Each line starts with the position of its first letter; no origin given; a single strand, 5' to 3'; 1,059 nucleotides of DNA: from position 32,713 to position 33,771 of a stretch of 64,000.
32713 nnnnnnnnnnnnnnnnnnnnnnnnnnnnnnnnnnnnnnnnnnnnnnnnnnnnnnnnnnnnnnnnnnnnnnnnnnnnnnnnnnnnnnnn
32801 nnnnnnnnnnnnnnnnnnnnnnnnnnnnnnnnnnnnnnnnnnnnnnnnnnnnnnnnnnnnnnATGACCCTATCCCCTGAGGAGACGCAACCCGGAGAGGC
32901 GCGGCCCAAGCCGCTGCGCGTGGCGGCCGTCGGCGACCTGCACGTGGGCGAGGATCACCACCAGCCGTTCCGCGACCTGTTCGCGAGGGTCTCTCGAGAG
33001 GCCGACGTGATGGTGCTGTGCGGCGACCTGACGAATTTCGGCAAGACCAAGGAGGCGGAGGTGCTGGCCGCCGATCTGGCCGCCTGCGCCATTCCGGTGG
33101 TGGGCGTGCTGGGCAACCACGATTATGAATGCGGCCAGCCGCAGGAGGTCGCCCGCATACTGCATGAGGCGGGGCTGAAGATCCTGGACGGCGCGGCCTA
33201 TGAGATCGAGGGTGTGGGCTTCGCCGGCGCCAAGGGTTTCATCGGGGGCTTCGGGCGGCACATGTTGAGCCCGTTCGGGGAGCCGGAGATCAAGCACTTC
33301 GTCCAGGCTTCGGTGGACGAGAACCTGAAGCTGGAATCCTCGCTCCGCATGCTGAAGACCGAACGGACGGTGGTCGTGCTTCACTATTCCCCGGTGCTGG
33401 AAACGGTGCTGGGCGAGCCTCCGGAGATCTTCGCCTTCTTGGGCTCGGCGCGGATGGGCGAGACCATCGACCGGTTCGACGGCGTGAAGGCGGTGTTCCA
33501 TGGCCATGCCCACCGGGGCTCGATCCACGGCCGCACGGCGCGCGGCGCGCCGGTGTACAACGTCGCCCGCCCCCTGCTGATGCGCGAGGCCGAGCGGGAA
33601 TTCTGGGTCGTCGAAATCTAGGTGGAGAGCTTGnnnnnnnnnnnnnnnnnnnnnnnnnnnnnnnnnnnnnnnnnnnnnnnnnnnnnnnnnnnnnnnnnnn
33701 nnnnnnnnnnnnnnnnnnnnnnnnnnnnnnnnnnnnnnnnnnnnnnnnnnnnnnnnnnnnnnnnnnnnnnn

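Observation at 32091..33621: Stress-controlled nucleotidyltransferase + metallophosphoesterase pair: possible writer/eraser system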

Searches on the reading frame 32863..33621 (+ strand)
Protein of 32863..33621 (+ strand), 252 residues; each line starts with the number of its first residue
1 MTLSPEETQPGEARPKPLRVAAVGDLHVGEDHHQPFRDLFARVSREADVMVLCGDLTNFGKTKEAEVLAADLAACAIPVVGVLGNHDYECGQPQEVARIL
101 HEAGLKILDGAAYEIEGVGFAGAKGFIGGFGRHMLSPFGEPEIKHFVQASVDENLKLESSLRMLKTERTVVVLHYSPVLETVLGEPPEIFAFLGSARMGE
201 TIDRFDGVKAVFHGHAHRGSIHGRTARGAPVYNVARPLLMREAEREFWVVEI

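Call 4: search_protein_families(library=pfam, proteins=[window:32863-33621:+], max_evalue=0.01)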
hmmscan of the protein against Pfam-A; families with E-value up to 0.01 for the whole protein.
window:32863-33621:+ (252 aa): 2 families
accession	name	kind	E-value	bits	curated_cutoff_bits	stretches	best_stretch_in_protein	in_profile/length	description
PF00149.33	Metallophos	-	9.5e-15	56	21.5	1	18-218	1-190/191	Calcineurin-like phosphoesterase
PF12850.12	Metallophos_2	-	1.2e-08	35.5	27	1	19-221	2-121/154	Calcineurin-like phosphoesterase superfamily domain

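Call 5: search_protein_families(library=ncbifam, proteins=[window:32863-33621:+], max_evalue=0.1)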
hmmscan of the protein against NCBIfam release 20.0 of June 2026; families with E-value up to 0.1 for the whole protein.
window:32863-33621:+ (252 aa): 10 families
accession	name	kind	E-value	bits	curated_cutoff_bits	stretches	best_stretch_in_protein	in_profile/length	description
TIGR03729.1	acc_ester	subfamily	1.6e-10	40.8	148.25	2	156-219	154-221/239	putative phosphoesterase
NF050112.1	PhdiestSpdARhizob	equivalog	6e-06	26.1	400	1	41-87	34-80/264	2', 3'cyclic nucleotide phosphodiesterase SpdA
NF008460.0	PRK11340.1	equivalog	8.3e-06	25.4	188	1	15-113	47-151/271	phosphodiesterase YaeI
NF008359.0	PRK11148.1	equivalog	0.00016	21.3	225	0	43-102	52-107/275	3',5'-cyclic-AMP phosphodiesterase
NF033458.1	lipid_A_LpxG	equivalog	0.00048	19.6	350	1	18-89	45-120/321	UDP-2,3-diacylglucosamine diphosphatase LpxG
TIGR00040.1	yfcE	subfamily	0.0014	18.7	56.25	1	19-93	2-68/158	YfcE family phosphodiesterase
NF001204.0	PRK00166.1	equivalog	0.002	17.5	176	1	22-88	5-68/276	symmetrical bis(5'-nucleosyl)-tetraphosphatase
NF003743.0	PRK05340.1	equivalog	0.015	14.4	134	0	207-228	188-209/242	UDP-2,3-diacylglucosamine diphosphatase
TIGR01854.1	lipid_A_lpxH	equivalog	0.037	13.3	190.35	0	200-230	179-208/231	UDP-2,3-diacylglucosamine diphosphatase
TIGR00583.1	mre11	equivalog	0.082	11.9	434.6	0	74-114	108-149/405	DNA repair protein (mre11)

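Call 6: search_protein_families(library=padloc, proteins=[window:32863-33621:+], max_evalue=0.1)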
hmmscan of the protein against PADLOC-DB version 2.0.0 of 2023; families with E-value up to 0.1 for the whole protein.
window:32863-33621:+ (252 aa): 1 family
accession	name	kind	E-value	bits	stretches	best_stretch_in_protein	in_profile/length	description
PDLC04908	PDC-S10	-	8.2e-11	39.6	1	31-124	17-108/223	-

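Call 8: search_solved_structures(query=window:32863-33621:+, max_evalue=1, show_alignments=2)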
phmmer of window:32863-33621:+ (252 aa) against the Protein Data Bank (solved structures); distinct sequences matched with E-value up to 1: 9.
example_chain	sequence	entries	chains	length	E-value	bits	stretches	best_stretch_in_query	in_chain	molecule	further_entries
2aee_A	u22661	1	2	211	0.078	15.6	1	47-143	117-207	Orotate phosphoribosyltransferase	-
2zo9_B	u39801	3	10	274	0.079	15.6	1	45-88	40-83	Phosphohydrolase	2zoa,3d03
2dxl_A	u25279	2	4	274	0.08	15.6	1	45-88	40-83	Phosphohydrolase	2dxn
8qk2_A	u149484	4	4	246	0.3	13.7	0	208-235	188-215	UDP-2,3-diacylglucosamine hydrolase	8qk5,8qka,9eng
6ph9_A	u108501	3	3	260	0.43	13.2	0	208-235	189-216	UDP-2,3-diacylglucosamine hydrolase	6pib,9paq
6pj3_A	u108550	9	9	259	0.44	13.1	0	208-235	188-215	UDP-2,3-diacylglucosamine hydrolase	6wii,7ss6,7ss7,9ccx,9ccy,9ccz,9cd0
2xmo_A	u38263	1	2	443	0.52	12.9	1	43-88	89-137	LMO2642 PROTEIN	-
5b49_A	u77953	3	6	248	0.77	12.4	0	203-252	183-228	UDP-2,3-diacylglucosamine hydrolase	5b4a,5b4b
5b4c_A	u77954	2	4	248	0.87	12.2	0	203-252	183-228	UDP-2,3-diacylglucosamine hydrolase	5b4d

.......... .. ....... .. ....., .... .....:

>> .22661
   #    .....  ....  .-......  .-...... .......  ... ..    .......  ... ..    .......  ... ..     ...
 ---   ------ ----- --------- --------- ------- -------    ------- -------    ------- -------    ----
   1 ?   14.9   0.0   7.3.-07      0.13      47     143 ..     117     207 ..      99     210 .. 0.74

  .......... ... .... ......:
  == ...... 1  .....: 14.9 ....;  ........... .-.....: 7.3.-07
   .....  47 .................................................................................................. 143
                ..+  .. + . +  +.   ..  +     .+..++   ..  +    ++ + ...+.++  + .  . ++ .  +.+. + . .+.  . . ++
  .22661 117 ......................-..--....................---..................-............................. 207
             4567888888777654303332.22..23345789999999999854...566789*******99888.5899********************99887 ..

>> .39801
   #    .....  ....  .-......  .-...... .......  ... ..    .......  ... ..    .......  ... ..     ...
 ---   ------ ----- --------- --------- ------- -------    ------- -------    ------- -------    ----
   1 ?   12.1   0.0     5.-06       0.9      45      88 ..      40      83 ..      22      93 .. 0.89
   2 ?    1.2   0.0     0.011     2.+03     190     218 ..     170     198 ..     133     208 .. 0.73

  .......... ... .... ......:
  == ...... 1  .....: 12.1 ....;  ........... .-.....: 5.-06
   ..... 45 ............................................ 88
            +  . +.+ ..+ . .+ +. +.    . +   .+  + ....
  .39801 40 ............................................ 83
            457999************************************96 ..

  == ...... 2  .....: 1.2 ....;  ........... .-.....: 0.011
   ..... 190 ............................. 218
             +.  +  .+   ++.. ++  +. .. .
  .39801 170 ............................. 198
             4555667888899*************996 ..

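Call 23: find_homologous_proteins(query=window:32863-33621:+)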
Query window:32863-33621:+ (252 aa): 8000 proteins with E <= 0.001 among 8000 candidates; the best 120 are listed.
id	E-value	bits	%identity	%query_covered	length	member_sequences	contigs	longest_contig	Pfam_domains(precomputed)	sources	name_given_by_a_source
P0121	3.2e-161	553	97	100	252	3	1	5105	PF12850.13,PF00149.34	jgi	jgi:Icc-related predicted phosphoesterase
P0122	6.8e-145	499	87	100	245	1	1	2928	PF12850.13,PF00149.34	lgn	-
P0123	3.0e-144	497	87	100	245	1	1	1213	PF12850.13,PF00149.34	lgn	-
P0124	2.7e-141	487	85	100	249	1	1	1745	PF12850.13,PF00149.34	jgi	jgi:Icc-related predicted phosphoesterase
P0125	1.5e-135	468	81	99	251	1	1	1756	PF12850.13,PF00149.34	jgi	jgi:Icc-related predicted phosphoesterase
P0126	2.0e-133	461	85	93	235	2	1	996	PF12850.13,PF00149.34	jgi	jgi:Icc-related predicted phosphoesterase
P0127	1.2e-132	459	80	100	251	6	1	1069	PF12850.13,PF00149.34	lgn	-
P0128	6.8e-131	453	81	100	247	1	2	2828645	PF12850.13,PF00149.34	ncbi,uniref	ncbi:metallophosphoesterase [Phenylobacterium terrae]|uniref:Metallophosphoesterase n=1 Tax=Phenylob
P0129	2.5e-129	448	79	100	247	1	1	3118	PF12850.13,PF00149.34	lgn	-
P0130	3.4e-129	448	80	100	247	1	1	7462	PF12850.13,PF00149.34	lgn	-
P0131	1.2e-127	443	78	100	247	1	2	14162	PF12850.13,PF00149.34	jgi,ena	jgi:Icc-related predicted phosphoesterase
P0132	2.6e-127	441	80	100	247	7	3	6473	PF12850.13,PF00149.34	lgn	-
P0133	7.8e-127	440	77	99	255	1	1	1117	PF12850.13,PF00149.34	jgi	jgi:Icc-related predicted phosphoesterase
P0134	9.7e-127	440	82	93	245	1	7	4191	PF12850.13,PF00149.34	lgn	-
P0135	1.7e-126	439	76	100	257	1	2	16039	PF12850.13,PF00149.34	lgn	-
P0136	2.3e-126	438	79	97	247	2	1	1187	PF12850.13,PF00149.34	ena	-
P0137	4.7e-126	437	77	100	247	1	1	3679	PF12850.13,PF00149.34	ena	-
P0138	1.1e-124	433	77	100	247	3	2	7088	PF12850.13,PF00149.34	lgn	-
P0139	4.0e-124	431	76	100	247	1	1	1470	PF12850.13,PF00149.34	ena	-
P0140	4.1e-124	431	80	93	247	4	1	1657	PF12850.13,PF00149.34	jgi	jgi:Icc-related predicted phosphoesterase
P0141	1.8e-123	429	75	100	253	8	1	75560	PF12850.13,PF00149.34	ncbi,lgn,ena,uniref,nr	ncbi:metallophosphoesterase family protein [Phenylobacterium sp.]|uniref:metallophosphoesterase fami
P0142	1.9e-123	429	76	100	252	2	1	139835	PF12850.13,PF00149.34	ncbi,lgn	ncbi:MAG: metallophosphoesterase [Pseudomonadota bacterium]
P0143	1.9e-123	429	76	100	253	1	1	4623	PF12850.13,PF00149.34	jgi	jgi:Icc-related predicted phosphoesterase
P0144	2.8e-123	428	74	100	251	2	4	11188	PF12850.13,PF00149.34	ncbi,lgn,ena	-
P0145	3.8e-123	428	75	100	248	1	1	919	PF12850.13,PF00149.34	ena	-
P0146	4.4e-123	428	80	94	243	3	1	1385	PF12850.13,PF00149.34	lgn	-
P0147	6.5e-123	427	75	100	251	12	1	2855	PF12850.13,PF00149.34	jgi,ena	jgi:Predicted phosphoesterases, related to the Icc protein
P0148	6.6e-123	427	76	100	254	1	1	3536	PF12850.13,PF00149.34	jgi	jgi:Icc-related predicted phosphoesterase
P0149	1.1e-122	426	77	100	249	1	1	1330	PF12850.13,PF00149.34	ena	-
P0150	1.2e-122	426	79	93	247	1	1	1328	PF12850.13,PF00149.34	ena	-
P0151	1.3e-122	426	78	94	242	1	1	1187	PF12850.13,PF00149.34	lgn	-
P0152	1.6e-122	426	74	100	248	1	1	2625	PF12850.13,PF00149.34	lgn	-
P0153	1.8e-122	426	75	100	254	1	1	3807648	PF12850.13,PF00149.34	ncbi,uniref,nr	ncbi:metallophosphoesterase [Phenylobacterium hankyongense]|uniref:Metallophosphoesterase n=1 Tax=Ph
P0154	2.0e-122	425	75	100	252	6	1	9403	PF12850.13,PF00149.34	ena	-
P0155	2.4e-122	425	75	100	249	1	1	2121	PF12850.13,PF00149.34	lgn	-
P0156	2.7e-122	425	76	100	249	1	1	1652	PF12850.13,PF00149.34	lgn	-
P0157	2.8e-122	425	77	93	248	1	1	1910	PF12850.13,PF00149.34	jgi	-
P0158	3.5e-122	425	75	100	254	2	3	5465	PF12850.13,PF00149.34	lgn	-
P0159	4.0e-122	424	75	100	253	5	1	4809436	PF12850.13,PF00149.34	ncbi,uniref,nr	ncbi:metallophosphoesterase [Phenylobacterium sp. J367]|uniref:metallophosphoesterase family protein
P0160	6.2e-122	424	75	100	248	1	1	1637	PF12850.13,PF00149.34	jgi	jgi:Icc-related predicted phosphoesterase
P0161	6.3e-122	424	76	100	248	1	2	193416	PF12850.13,PF00149.34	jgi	jgi:Icc-related predicted phosphoesterase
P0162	9.3e-122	423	75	100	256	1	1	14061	PF12850.13,PF00149.34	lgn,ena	-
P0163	1.2e-121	423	80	93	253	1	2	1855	PF12850.13,PF00149.34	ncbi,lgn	ncbi:MAG TPA: metallophosphoesterase [Phenylobacterium sp.]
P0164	1.4e-121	423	76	100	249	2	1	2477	PF12850.13,PF00149.34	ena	-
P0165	1.5e-121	423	76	100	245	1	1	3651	PF12850.13,PF00149.34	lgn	-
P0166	1.6e-121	423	73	100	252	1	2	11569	PF12850.13,PF00149.34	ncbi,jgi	jgi:Icc-related predicted phosphoesterase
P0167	1.8e-121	422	75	100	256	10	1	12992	PF12850.13,PF00149.34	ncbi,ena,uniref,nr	ncbi:MAG TPA: metallophosphoesterase [Phenylobacterium sp.]|uniref:metallophosphoesterase family pro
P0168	2.1e-121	422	73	100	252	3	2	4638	PF12850.13,PF00149.34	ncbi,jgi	jgi:Icc-related predicted phosphoesterase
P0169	2.4e-121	422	75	100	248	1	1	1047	PF12850.13,PF00149.34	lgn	-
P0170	2.8e-121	422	75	100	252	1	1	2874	PF12850.13,PF00149.34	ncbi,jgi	jgi:Icc-related predicted phosphoesterase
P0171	3.1e-121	422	76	100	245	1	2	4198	PF12850.13,PF00149.34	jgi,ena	jgi:Icc-related predicted phosphoesterase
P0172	3.5e-121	421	74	100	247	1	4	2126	PF12850.13,PF00149.34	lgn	-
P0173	4.0e-121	421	73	100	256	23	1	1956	PF12850.13,PF00149.34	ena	-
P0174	4.5e-121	421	74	100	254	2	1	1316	PF12850.13,PF00149.34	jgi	jgi:Icc-related predicted phosphoesterase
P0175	5.4e-121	421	73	100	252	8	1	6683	PF12850.13,PF00149.34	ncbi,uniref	ncbi:metallophosphoesterase family protein [Phenylobacterium sp.]|uniref:metallophosphoesterase fami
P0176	5.7e-121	421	74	100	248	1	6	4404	PF12850.13,PF00149.34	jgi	jgi:Icc-related predicted phosphoesterase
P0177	6.3e-121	421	74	100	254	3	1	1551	PF12850.13,PF00149.34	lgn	-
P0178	7.0e-121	420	74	100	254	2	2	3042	PF12850.13,PF00149.34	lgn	-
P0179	7.3e-121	420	74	100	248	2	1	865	PF12850.13,PF00149.34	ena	-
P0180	1.1e-120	420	73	100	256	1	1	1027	PF12850.13,PF00149.34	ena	-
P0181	1.1e-120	420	73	100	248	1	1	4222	PF12850.13,PF00149.34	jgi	-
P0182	1.8e-120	419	73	100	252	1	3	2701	PF12850.13,PF00149.34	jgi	jgi:Icc-related predicted phosphoesterase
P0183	1.9e-120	419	78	93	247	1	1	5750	PF12850.13,PF00149.34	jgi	jgi:Icc-related predicted phosphoesterase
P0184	2.0e-120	419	76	100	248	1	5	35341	PF12850.13,PF00149.34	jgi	jgi:Icc-related predicted phosphoesterase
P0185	2.6e-120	419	75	100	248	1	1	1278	PF12850.13,PF00149.34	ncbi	-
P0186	2.8e-120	418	74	100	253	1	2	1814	PF12850.13,PF00149.34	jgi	jgi:Icc-related predicted phosphoesterase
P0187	2.8e-120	418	75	100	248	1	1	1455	PF12850.13,PF00149.34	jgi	jgi:Icc-related predicted phosphoesterase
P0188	3.1e-120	418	74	100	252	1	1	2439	PF12850.13,PF00149.34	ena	-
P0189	3.1e-120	418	74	100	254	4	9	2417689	PF12850.13,PF00149.34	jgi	jgi:Icc-related predicted phosphoesterase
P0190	3.3e-120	418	73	100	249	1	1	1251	PF12850.13,PF00149.34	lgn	-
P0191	3.5e-120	418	78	93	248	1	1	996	PF12850.13,PF00149.34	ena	-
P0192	3.7e-120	418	75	100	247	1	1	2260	PF12850.13,PF00149.34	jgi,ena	-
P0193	3.9e-120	418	75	100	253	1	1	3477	PF12850.13,PF00149.34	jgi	jgi:Icc-related predicted phosphoesterase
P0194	4.0e-120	418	74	100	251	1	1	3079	PF12850.13,PF00149.34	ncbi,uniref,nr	ncbi:MAG: metallophosphoesterase [Phenylobacterium sp.]|uniref:metallophosphoesterase family protein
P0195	4.6e-120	418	74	99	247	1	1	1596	PF12850.13,PF00149.34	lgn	-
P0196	4.7e-120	418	73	100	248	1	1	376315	PF12850.13,PF00149.34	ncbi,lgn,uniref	ncbi:metallophosphoesterase family protein [Phenylobacterium sp.]|uniref:metallophosphoesterase fami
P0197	5.0e-120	418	75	100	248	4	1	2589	PF12850.13,PF00149.34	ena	-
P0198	7.2e-120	417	74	100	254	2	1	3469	PF12850.13,PF00149.34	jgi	jgi:Icc-related predicted phosphoesterase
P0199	7.7e-120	417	73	100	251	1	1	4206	PF12850.13,PF00149.34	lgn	-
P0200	8.1e-120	417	76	91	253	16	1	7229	PF12850.13,PF00149.34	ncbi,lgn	-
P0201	8.3e-120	417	75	100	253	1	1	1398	PF12850.13,PF00149.34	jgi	jgi:Icc-related predicted phosphoesterase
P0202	8.4e-120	417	74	100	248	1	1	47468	PF12850.13,PF00149.34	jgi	jgi:Icc-related predicted phosphoesterase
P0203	8.6e-120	417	73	100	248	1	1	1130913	PF12850.13,PF00149.34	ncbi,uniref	ncbi:metallophosphoesterase family protein [Phenylobacterium sp. VNQ135]|uniref:metallophosphoestera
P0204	8.6e-120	417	74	100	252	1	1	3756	PF12850.13,PF00149.34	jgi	jgi:Icc-related predicted phosphoesterase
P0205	8.7e-120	417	73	100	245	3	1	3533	PF12850.13,PF00149.34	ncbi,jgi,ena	-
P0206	1.0e-119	417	72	100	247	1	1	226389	PF12850.13,PF00149.34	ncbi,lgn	-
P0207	1.0e-119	417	73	100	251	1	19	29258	PF12850.13,PF00149.34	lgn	-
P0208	1.1e-119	417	75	100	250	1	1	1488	PF12850.13,PF00149.34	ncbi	-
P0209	1.2e-119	416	73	100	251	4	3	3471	PF12850.13,PF00149.34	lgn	-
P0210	1.3e-119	416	73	100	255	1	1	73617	PF12850.13,PF00149.34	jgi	-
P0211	1.4e-119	416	73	100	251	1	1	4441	PF12850.13,PF00149.34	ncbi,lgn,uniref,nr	ncbi:metallophosphoesterase [Phenylobacterium sp.]|uniref:metallophosphoesterase family protein n=1 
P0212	1.4e-119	416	78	93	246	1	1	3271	PF12850.13,PF00149.34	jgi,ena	jgi:Icc-related predicted phosphoesterase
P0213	1.5e-119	416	77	93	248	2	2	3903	PF12850.13,PF00149.34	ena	-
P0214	1.7e-119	416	76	96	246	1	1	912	PF12850.13,PF00149.34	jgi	jgi:Icc-related predicted phosphoesterase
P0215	1.8e-119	416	75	99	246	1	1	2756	PF12850.13,PF00149.34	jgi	jgi:Icc-related predicted phosphoesterase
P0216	1.9e-119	416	74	100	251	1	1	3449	PF12850.13,PF00149.34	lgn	-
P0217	2.0e-119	416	73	100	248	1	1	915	PF12850.13,PF00149.34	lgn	-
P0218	2.2e-119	415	77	96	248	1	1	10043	PF12850.13,PF00149.34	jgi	jgi:Icc-related predicted phosphoesterase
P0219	2.7e-119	415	74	100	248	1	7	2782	PF12850.13,PF00149.34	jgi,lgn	-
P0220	2.8e-119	415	73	100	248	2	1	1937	PF12850.13,PF00149.34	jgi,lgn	-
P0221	2.9e-119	415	74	100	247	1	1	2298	PF12850.13,PF00149.34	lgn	-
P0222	3.1e-119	415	74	100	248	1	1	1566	PF12850.13,PF00149.34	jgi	jgi:Icc-related predicted phosphoesterase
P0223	3.2e-119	415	73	100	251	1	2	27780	PF12850.13,PF00149.34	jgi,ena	-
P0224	3.3e-119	415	74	100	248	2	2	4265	PF12850.13,PF00149.34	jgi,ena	-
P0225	3.4e-119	415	76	91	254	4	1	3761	PF12850.13,PF00149.34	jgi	jgi:Icc-related predicted phosphoesterase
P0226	3.4e-119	415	73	100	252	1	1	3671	PF12850.13,PF00149.34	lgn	-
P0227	3.6e-119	415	74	100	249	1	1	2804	PF12850.13,PF00149.34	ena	-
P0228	3.8e-119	415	77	96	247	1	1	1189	PF12850.13,PF00149.34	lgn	-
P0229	3.9e-119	415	77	93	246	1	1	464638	PF12850.13,PF00149.34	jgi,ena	-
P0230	3.9e-119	415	74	100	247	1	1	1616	PF12850.13,PF00149.34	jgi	jgi:Icc-related predicted phosphoesterase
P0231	4.8e-119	414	76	94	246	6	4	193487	PF12850.13,PF00149.34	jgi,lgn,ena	-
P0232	5.8e-119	414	72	100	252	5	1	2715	PF12850.13,PF00149.34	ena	-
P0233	7.7e-119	414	78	93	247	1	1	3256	PF12850.13,PF00149.34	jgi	jgi:Icc-related predicted phosphoesterase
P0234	7.7e-119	414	73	100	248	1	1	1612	PF12850.13,PF00149.34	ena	-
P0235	8.0e-119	414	75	93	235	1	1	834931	PF12850.13,PF00149.34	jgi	jgi:Icc-related predicted phosphoesterase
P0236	8.6e-119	414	74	100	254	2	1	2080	PF12850.13,PF00149.34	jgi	jgi:Icc-related predicted phosphoesterase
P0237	9.7e-119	413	73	100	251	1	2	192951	PF12850.13,PF00149.34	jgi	-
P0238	1.0e-118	413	73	100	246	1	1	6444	PF12850.13,PF00149.34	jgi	jgi:Icc-related predicted phosphoesterase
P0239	1.2e-118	413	77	93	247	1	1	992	PF12850.13,PF00149.34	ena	-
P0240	1.7e-118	413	74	100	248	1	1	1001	PF12850.13,PF00149.34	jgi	jgi:Icc-related predicted phosphoesterase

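Call 53: predict_structure(alignment_id=A3)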
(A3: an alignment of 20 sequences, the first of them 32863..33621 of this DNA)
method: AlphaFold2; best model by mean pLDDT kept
length: 252 residues; sequences in the alignment: 20
mean_pLDDT: 84.2   pTM: 0.85
mean pLDDT of the five models: 84.2, 83.7, 83.7, 83.7, 83.3
residues with pLDDT >= 90: 140; 70-90: 66; 50-70: 26; < 50: 20
segments of 3 or more residues with pLDDT < 50: 1-12, 128-133
pLDDT, mean of each block of 10 residues (from residue 1): 39 76 93 92 97 90 93 95 79 85 93 95 68 53 73 90 93 89 67 68 94 92 95 96 96 96
secondary structure, 60 per line:
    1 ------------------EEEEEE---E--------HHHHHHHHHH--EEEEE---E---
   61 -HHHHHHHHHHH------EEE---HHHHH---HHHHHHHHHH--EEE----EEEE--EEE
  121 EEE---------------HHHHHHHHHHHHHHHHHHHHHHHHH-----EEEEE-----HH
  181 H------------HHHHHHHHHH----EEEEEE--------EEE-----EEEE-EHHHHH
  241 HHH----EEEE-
elements in order: E19-24 H37-46 E49-53 H62-72 E79-81 H85-89 H93-102 E105-107 E112-115 E118-123 H139-163 E169-173 H194-203 E208-213 E222-224 E230-233 H236-243 E248-251

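Call 60: fold_search(model_id=the predicted structure, library=pdb)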
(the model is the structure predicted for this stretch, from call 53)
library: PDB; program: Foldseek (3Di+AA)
matches with E <= 10: 1162; with E <= 0.001: 33
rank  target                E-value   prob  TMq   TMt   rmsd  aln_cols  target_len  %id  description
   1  2yvt                  1.3e-08  1.00  0.60  0.59   6.0       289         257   13  Crystal structure of aq_1956 (released 2007-10-16)
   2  2hyp                  7.6e-08  1.00  0.58  0.63   6.7       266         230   17  Crystal structure of Rv0805 D66A mutant (released 2006-12-26)
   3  3d03_A                9.0e-08  1.00  0.56  0.52   6.7       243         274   16  1.9A structure of Glycerophoshphodiesterase (GpdQ) from Enterobacter aerogenes (released 2008-10-14)
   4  3ib7                  9.0e-08  1.00  0.57  0.50   5.4       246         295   17  Crystal structure of full length Rv0805 (released 2009-09-29)
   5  2zo9_B                1.4e-07  1.00  0.54  0.51   6.7       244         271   16  Malonate-bound structure of the glycerophosphodiesterase from Enterobacter aerogenes (GpdQ) and characterization of th (released 2008-10-07)
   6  3av0_A                6.5e-07  1.00  0.59  0.42   5.1       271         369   15  Crystal structure of Mre11-Rad50 bound to ATP S (released 2011-05-25)
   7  3ivd_A                8.8e-07  1.00  0.50  0.28   7.7       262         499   13  Putative 5'-Nucleotidase (c4898) from Escherichia Coli in complex with Uridine (released 2009-09-29)
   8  2dxl_A                9.8e-07  1.00  0.56  0.53   5.2       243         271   16  Glycerophosphodiesterase from Enterobacter aerogenes (released 2007-05-22)
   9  1uf3_A                1.2e-06  1.00  0.61  0.66   5.9       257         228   13  Crystal structure of TT1561 of thermus thermophilus HB8 (released 2003-11-23)
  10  2cv9_A                1.3e-06  1.00  0.49  0.49   9.9       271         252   14  Crystal structure of a hypothetical protein from Thermus thermophilus HB8 (released 2005-12-01)
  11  3rl5                  1.8e-06  1.00  0.60  0.55   5.4       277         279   12  Rat metallophosphodiesterase MPPED2 H67R Mutant (released 2011-08-10)
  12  3ivd_B                2.7e-06  1.00  0.48  0.27   7.9       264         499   14  Putative 5'-Nucleotidase (c4898) from Escherichia Coli in complex with Uridine (released 2009-09-29)
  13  1uf3_B                2.8e-06  1.00  0.61  0.67   6.1       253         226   15  Crystal structure of TT1561 of thermus thermophilus HB8 (released 2003-11-23)
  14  4tug_C                3.0e-06  1.00  0.57  0.47   5.3       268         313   17  Crystal structure of MjMre11-DNA2 complex (released 2014-10-15)
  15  3ive                  3.6e-06  1.00  0.50  0.28   7.6       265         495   14  Putative 5'-Nucleotidase (c4898) from Escherichia Coli in complex with Cytidine (released 2009-09-29)
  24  1t70_A                1.1e-05  1.00  0.48  0.47   9.8       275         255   13  Crystal structure of a novel phosphatase from Deinococcus radiodurans (released 2004-12-07)
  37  8ro2_L1               4.6e-03  0.99  0.50  0.47   6.2       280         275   13  Integrative Structure of the human intron lariat Spliceosome (ILS'') (released 2024-09-18)
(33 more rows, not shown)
